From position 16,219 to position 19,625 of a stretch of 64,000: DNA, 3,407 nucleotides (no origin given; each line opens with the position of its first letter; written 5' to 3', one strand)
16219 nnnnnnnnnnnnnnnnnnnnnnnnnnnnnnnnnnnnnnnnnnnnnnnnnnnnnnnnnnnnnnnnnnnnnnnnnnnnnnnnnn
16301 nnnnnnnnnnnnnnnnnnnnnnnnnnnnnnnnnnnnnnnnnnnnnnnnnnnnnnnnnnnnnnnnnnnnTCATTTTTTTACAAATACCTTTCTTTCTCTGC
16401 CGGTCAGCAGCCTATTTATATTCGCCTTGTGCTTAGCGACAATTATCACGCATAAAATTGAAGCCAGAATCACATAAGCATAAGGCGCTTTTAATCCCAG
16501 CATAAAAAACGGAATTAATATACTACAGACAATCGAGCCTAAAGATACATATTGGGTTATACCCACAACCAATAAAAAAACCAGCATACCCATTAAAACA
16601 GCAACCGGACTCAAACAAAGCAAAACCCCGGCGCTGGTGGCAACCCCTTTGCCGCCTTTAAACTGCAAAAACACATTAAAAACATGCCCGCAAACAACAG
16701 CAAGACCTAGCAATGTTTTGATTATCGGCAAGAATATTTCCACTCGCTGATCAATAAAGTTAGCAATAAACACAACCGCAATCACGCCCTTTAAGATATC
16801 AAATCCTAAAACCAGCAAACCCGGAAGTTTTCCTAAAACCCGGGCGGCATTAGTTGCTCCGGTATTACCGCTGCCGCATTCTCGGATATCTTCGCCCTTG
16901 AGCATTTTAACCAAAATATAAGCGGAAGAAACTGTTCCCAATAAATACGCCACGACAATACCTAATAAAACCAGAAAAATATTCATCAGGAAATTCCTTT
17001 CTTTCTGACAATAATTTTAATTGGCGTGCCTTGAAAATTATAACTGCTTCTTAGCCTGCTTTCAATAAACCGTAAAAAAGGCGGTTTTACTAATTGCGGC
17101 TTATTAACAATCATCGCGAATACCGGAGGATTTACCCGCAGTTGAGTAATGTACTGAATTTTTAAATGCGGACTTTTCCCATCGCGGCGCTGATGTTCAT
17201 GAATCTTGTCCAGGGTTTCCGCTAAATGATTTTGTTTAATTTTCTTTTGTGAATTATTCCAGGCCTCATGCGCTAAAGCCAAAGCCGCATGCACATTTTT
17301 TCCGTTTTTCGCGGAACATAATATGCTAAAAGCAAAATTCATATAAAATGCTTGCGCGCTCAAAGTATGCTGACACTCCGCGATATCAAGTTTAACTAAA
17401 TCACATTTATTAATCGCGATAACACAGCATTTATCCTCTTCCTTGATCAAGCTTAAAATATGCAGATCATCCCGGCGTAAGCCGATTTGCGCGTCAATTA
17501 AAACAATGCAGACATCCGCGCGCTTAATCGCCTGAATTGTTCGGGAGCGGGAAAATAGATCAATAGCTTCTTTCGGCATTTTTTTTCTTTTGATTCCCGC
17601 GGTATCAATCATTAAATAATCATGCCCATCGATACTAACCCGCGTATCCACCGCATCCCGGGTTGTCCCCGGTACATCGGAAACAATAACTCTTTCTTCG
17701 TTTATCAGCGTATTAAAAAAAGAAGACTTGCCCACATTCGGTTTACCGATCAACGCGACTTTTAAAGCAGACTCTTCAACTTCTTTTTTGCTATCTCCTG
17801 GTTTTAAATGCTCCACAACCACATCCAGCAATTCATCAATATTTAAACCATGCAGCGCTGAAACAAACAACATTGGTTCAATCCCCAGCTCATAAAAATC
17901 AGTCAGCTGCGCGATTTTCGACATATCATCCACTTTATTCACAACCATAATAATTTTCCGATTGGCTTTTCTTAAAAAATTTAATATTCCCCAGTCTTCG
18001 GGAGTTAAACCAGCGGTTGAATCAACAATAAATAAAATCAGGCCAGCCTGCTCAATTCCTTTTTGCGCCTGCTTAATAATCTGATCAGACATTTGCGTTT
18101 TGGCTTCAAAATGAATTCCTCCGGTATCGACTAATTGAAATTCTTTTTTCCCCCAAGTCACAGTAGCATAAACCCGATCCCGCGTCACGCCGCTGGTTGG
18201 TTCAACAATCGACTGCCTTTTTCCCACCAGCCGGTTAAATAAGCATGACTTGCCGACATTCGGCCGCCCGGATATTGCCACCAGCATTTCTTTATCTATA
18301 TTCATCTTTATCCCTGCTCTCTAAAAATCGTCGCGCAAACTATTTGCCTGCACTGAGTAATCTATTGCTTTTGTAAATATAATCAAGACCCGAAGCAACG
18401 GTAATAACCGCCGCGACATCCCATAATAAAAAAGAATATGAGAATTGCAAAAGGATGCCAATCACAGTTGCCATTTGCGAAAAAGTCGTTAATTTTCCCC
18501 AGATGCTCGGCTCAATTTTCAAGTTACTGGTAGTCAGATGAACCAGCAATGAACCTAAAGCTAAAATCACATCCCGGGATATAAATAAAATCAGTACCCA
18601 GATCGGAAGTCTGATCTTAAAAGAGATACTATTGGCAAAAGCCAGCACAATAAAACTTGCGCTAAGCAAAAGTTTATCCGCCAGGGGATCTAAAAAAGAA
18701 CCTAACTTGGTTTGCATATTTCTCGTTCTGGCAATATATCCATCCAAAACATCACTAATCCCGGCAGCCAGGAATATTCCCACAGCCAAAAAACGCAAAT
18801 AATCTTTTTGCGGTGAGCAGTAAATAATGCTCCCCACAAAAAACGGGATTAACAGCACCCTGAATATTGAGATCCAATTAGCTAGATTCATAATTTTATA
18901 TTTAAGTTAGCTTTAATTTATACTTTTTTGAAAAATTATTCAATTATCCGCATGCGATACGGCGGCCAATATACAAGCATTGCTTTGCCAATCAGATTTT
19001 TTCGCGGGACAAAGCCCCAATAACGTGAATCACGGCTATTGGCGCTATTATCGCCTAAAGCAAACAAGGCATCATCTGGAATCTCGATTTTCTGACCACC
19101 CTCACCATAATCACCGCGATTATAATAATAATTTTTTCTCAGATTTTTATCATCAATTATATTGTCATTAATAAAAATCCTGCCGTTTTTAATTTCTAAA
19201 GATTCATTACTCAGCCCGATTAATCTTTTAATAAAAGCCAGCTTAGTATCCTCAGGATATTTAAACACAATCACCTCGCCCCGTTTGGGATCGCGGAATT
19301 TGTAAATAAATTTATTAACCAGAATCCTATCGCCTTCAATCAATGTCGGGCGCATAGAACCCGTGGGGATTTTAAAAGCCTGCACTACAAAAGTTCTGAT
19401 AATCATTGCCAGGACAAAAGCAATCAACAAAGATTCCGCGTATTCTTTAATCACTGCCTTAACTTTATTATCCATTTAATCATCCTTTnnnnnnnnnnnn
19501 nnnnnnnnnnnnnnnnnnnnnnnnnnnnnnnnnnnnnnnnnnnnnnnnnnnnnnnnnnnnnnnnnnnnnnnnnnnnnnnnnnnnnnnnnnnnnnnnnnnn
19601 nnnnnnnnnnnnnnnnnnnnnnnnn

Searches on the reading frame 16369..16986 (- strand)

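Call 85: search_protein_families(library=pfam, proteins=[window:16369-16986:-], max_evalue=0.0001)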
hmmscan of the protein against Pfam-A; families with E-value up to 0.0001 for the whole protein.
window:16369-16986:- (205 aa): 1 family
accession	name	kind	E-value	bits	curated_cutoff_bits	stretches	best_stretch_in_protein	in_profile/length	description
PF02660.20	G3P_acyltransf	-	1.7e-52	178.2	24.1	1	12-193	1-164/164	Glycerol-3-phosphate acyltransferase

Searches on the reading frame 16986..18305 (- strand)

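Call 85: search_protein_families(library=pfam, proteins=[window:16986-18305:-], max_evalue=0.0001)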
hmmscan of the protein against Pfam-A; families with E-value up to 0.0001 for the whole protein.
window:16986-18305:- (439 aa): 11 families
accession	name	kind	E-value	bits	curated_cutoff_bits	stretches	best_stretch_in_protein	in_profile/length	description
PF01926.29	MMR_HSR1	-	1.3e-57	193.2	21.9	2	9-124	2-113/113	50S ribosome-binding GTPase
PF02421.24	FeoB_N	-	1.3e-27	96.7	27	2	9-160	3-153/156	Ferrous iron transport protein B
PF00009.33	GTP_EFTU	-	3e-22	79.5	26.5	2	35-168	50-187/188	Elongation factor Tu GTP binding domain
PF14714.11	KH_dom-like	-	8.9e-20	71.2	27.3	1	355-434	1-81/81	KH-domain-like of EngA bacterial GTPase enzymes, C-terminal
PF00071.28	Ras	-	1.7e-10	41.2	21.6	0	182-345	1-156/162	Ras family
PF00350.29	Dynamin_N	-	8.5e-10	39.3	27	0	183-215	1-33/168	Dynamin family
PF04548.22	AIG1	-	1e-08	35.2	27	0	12-137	6-137/212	AIG1 family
PF03193.22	RsgA_GTPase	-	2.2e-08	34.5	30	0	111-239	49-169/174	RsgA GTPase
PF08477.19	Roc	-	3.6e-08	34.1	27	0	10-126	3-119/119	Ras of Complex, Roc, domain of DAPkinase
PF09439.16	SRPRB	-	2.6e-06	27.4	25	0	8-98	5-84/178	Signal recognition particle receptor beta subunit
PF16897.10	MMR_HSR1_Xtn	-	5.4e-06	26.8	35.2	0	117-168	57-105/106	C-terminal region of MMR_HSR1 domain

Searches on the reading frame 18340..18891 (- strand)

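Call 85: search_protein_families(library=pfam, proteins=[window:18340-18891:-], max_evalue=0.0001)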
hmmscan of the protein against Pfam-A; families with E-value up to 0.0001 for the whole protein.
window:18340-18891:- (183 aa): 1 family
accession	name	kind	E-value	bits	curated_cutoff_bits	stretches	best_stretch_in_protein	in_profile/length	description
PF01066.26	CDP-OH_P_transf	-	9.4e-35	120.7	22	1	1-163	1-149/152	CDP-alcohol phosphatidyltransferase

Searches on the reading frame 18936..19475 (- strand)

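Call 85: search_protein_families(library=pfam, proteins=[window:18936-19475:-], max_evalue=0.0001)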
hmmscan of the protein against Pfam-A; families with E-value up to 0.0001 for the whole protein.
window:18936-19475:- (179 aa): 1 family
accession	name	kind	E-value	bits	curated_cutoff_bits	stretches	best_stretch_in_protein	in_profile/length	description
PF10502.14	Peptidase_S26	-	1.6e-50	171.8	22.9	1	10-170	2-168/168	Signal peptidase, peptidase S26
